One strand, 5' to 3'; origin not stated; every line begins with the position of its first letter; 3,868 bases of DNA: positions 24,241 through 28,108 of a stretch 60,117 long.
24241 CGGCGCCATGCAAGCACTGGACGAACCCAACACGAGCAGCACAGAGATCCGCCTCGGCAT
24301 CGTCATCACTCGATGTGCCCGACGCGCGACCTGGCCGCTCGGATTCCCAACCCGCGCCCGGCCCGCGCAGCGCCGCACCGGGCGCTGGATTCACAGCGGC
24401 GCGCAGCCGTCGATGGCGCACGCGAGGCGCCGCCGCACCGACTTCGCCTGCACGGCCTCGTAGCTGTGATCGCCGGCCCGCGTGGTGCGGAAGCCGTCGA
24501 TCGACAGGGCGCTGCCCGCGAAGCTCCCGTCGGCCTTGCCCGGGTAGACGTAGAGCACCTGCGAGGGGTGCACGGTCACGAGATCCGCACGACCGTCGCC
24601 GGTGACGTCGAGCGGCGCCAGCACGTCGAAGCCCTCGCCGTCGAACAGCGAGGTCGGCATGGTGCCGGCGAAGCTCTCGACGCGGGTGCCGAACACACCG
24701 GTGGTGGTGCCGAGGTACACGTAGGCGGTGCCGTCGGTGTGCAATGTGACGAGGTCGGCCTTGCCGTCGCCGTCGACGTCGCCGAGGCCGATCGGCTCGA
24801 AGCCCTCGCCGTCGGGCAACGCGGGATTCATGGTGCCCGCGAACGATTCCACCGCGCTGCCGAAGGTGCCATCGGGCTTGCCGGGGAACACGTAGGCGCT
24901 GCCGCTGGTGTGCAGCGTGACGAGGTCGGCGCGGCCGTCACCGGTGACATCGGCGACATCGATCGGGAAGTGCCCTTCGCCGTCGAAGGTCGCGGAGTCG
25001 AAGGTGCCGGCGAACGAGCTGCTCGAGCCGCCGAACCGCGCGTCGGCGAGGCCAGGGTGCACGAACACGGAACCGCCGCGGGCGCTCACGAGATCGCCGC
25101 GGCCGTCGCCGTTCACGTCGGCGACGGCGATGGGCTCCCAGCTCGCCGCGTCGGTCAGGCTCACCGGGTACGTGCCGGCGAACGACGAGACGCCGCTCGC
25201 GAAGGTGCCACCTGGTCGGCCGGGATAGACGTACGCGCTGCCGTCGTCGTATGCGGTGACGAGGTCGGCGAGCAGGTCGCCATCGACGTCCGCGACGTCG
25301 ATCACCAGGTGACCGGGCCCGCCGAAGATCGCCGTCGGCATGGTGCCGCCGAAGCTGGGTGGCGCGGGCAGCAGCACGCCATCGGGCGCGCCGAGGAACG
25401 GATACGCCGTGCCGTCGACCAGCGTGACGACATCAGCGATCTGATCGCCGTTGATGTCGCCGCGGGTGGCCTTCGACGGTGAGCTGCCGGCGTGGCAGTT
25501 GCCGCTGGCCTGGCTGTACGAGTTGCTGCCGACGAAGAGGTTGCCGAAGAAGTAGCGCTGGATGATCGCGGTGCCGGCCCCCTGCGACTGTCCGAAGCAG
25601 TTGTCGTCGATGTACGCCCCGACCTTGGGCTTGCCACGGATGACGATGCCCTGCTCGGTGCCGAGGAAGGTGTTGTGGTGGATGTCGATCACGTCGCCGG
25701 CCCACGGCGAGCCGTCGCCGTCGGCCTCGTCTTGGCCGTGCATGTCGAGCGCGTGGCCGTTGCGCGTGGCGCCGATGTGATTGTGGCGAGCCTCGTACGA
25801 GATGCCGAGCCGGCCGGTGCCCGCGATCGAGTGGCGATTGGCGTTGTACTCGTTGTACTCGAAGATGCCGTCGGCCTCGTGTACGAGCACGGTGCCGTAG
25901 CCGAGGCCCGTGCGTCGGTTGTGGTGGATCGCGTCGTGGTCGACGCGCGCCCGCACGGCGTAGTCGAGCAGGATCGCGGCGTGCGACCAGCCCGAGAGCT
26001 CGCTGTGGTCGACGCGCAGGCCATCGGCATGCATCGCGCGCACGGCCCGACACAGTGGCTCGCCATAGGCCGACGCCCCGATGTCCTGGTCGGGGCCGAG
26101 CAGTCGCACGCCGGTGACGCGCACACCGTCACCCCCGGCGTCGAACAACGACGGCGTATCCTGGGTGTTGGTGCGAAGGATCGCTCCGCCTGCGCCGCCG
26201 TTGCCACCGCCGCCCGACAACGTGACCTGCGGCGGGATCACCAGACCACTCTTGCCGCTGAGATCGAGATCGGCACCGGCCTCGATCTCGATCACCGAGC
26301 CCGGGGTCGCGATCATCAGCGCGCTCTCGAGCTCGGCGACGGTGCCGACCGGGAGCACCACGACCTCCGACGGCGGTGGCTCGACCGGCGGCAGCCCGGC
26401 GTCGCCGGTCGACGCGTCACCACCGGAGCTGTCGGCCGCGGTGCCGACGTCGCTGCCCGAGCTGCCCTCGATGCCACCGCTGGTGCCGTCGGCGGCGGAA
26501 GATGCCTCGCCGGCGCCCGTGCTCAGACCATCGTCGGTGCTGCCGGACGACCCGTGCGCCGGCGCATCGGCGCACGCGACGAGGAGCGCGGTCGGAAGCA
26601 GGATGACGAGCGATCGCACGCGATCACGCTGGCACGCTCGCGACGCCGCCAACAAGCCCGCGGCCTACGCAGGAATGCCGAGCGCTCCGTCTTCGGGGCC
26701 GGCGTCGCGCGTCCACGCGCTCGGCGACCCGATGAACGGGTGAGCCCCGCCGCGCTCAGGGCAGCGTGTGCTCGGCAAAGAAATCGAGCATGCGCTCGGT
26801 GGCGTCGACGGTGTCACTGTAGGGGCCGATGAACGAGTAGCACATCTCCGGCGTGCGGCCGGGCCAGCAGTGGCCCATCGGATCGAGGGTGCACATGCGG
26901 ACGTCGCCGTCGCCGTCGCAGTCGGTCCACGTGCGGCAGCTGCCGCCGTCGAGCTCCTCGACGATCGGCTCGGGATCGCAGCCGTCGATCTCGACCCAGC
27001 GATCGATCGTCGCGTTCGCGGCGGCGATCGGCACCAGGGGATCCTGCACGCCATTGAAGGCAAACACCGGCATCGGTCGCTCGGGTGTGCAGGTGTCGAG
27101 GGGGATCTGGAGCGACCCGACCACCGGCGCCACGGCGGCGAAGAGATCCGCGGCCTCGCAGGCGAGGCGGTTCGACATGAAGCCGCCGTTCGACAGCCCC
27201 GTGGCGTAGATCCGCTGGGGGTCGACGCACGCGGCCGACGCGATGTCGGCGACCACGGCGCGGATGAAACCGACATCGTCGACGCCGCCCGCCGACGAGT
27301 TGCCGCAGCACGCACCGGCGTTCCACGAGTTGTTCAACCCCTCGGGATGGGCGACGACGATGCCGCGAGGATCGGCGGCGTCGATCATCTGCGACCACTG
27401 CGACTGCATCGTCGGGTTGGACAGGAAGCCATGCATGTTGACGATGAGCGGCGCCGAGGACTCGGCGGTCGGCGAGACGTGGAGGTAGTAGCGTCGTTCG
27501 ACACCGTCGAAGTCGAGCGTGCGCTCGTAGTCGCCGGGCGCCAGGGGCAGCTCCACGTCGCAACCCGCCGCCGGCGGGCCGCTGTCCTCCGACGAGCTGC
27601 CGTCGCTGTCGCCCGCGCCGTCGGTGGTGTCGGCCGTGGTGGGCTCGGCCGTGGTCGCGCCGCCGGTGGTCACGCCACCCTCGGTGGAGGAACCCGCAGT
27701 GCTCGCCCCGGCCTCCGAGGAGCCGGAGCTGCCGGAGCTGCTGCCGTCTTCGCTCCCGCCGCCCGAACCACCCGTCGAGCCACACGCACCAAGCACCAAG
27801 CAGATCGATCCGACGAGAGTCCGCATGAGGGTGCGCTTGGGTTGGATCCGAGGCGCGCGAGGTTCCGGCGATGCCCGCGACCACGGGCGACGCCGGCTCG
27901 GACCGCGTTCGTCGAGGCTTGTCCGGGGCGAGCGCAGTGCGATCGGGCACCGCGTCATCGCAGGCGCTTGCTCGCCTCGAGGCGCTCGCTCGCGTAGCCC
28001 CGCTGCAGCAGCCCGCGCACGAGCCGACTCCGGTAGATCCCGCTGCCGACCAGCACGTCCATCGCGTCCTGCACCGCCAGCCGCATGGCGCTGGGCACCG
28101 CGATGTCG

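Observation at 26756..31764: Tight operon of secreted arylsulfotransferase – geranylgeranyl-reductase-like flavoenzyme – PHB-depolymerase-family esterase, upstream of a 12x Cys-rich repeat protein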

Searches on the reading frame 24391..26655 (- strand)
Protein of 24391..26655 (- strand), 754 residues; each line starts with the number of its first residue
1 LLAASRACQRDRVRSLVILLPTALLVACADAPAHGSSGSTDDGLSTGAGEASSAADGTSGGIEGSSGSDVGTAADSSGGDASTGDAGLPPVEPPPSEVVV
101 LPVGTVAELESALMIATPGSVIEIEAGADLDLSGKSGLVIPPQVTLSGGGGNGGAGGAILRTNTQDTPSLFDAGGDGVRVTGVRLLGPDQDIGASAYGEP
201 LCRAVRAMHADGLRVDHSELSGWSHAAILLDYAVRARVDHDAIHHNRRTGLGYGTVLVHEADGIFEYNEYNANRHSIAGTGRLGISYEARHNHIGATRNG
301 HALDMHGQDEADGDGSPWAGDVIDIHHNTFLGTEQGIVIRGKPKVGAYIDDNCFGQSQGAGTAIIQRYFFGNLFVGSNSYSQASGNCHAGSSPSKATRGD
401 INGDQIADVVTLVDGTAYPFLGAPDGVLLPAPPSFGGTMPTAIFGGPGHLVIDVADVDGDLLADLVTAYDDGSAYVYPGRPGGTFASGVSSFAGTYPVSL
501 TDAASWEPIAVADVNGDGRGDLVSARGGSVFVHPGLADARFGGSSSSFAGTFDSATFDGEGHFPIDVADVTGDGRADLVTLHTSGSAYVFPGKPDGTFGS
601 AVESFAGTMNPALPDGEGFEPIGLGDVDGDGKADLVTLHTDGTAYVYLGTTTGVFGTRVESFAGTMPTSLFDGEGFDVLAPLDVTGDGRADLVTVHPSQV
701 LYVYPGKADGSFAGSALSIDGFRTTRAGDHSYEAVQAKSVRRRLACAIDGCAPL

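Call 3: search_protein_families(library=pfam, proteins=[window:24391-26655:-], max_evalue=0.01)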
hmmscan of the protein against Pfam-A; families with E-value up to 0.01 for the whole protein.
window:24391-26655:- (754 aa): 6 families
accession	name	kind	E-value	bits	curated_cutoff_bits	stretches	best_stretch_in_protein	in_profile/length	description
PF13517.12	FG-GAP_3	-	4.7e-33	114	26.9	6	569-636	1-60/61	FG-GAP-like repeat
PF01839.29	FG-GAP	-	3.5e-12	46.4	22.1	1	509-525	5-21/37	FG-GAP repeat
PF15907.11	Itfg2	-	4.1e-05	23.4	27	0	565-647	20-103/330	Integrin-alpha FG-GAP repeat-containing protein 2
PF12256.14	TcdB_toxin_midN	-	4.9e-05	23.2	24.8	0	625-648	33-55/181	Insecticide toxin TcdB middle/N-terminal region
PF13229.12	Beta_helix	-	0.0018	18.4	25.9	0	211-276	32-93/158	Right handed beta helix region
PF20615.3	DUF6802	-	0.0081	16.6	27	0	550-596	40-88/102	Family of unknown function (DUF6802)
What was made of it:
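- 24391..26655 (-): Lipoprotein with a right-handed beta-helix region and FG-GAP/VCBS repeats. Downstream neighbour of the esterase and also lineage-specific. PF13517 E=4.7e-33; PF13229 weak, E=0.0018 (call 3).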

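Call 4: search_protein_families(library=ncbifam, proteins=[window:24391-26655:-], max_evalue=0.01)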
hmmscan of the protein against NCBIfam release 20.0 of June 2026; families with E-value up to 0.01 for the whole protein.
window:24391-26655:- (754 aa): 1 family
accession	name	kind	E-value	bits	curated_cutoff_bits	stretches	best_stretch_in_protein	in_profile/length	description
NF000157.1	fusid_est_FusH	equivalog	3.4e-17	62.3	999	2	500-694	254-440/520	fusidic acid esterase FusH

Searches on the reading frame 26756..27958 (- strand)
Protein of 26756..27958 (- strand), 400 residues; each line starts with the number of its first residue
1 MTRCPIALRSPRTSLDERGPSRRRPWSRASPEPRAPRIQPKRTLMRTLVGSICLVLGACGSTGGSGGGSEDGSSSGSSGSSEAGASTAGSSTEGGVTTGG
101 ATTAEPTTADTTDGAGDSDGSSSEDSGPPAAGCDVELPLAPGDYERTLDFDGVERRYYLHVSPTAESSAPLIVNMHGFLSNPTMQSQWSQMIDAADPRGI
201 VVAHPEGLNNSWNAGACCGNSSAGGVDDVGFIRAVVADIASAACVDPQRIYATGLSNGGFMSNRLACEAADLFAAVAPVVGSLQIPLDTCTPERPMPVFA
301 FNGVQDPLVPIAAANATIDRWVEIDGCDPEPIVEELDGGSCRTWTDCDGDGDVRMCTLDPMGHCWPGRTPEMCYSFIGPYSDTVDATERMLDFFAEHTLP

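Call 3: search_protein_families(library=pfam, proteins=[window:26756-27958:-], max_evalue=0.01)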
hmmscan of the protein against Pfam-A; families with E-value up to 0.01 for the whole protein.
window:26756-27958:- (400 aa): 3 families
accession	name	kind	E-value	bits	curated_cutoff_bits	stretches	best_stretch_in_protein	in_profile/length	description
PF00326.27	Peptidase_S9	-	8.3e-07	29.1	22.6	1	234-286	50-102/213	Prolyl oligopeptidase family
PF10503.15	Esterase_PHB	-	7.6e-06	25.8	23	1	157-279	3-128/219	Esterase PHB depolymerase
PF01738.24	DLH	-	0.0019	18.3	21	1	233-316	82-164/217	Dienelactone hydrolase family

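Call 4: search_protein_families(library=ncbifam, proteins=[window:26756-27958:-], max_evalue=0.01)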
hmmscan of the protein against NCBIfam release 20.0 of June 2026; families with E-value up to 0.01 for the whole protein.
window:26756-27958:- (400 aa): 3 families
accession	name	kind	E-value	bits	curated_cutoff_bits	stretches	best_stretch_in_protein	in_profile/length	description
NF050058.1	e_dPHAscl_type1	hypoth_equivalog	5.9e-50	170.3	150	1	152-394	5-276/276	extracellular catalytic domain type 1 short-chain-length polyhydroxyalkanoate depolymerase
TIGR01840.1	esterase_phb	subfamily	9.8e-15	54.6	107.85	1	157-281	1-128/213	PHB depolymerase family esterase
NF050057.1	e_dPHAmcl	equivalog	6.2e-08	32.2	270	1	201-321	89-217/252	extracellular medium-chain-length polyhydroxyalkanoate depolymerase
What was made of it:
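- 26756..27826 (-): Esterase lipoprotein of the PHB-depolymerase / feruloyl-esterase (LpqC-like) family. Catalytic domain only. Lineage-specific neighbour. NF050058 170.3 bits against a cut-off of 150; PF10503 E=7.6e-6 (calls 3, 4).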

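Call 14: search_solved_structures(query=window:26756-27958:-, max_evalue=0.01, show_alignments=1)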
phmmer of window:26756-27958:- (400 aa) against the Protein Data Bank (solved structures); distinct sequences matched with E-value up to 0.01: 8.
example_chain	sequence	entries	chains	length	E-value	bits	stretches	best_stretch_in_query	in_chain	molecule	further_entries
9j07_A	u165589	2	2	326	6.5e-19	71.4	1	128-400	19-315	feruloyl esterase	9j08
8jh8_A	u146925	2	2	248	1.2e-18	70.5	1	141-347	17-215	Feruloyl esterase | Feruloyl esterase with ferulic acid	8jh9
8daj_A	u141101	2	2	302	4e-14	55.6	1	146-307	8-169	Esterase, PHB depolymerase family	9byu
3wyd_A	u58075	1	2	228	3.3e-09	39.4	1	156-319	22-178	LC-Est1C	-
3doh_A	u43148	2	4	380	3.6e-07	32.7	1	235-326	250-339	esterase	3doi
8iy8_A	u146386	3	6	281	2e-05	26.9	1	154-281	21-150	Feruloyl esterase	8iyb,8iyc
3wla_A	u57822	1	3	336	0.0029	19.8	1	210-283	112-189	Oxidized polyvinyl alcohol hydrolase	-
8wt1_A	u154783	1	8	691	0.0077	18.4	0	149-273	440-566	S9 family peptidase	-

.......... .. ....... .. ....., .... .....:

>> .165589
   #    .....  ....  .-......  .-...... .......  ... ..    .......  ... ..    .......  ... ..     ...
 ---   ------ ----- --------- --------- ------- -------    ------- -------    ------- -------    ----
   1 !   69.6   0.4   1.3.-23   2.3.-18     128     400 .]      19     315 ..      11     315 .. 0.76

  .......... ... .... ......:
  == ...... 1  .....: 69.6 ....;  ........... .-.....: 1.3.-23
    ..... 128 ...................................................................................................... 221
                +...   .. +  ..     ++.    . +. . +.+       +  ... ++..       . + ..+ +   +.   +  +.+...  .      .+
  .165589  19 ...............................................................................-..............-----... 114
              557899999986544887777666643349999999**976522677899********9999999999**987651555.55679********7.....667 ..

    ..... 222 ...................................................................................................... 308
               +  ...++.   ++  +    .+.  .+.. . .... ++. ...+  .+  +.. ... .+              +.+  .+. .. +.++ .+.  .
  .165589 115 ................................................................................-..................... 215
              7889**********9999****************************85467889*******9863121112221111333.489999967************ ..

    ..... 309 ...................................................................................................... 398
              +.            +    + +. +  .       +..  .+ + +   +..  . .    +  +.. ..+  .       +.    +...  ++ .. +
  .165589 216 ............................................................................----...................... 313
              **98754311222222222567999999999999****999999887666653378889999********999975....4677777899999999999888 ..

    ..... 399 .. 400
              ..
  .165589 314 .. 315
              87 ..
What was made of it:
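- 26756..27826 (-): Best PDB sequence matches are feruloyl esterases 9J07 and 8JH8, E about 1e-18 to 1e-19 (call 14).
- Closest known: Extracellular short-chain PHA depolymerases and CE1 feruloyl esterases. Same: It has a GLSNG nucleophile elbow, and feruloyl esterases are the best solved relatives (calls 4, 14).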
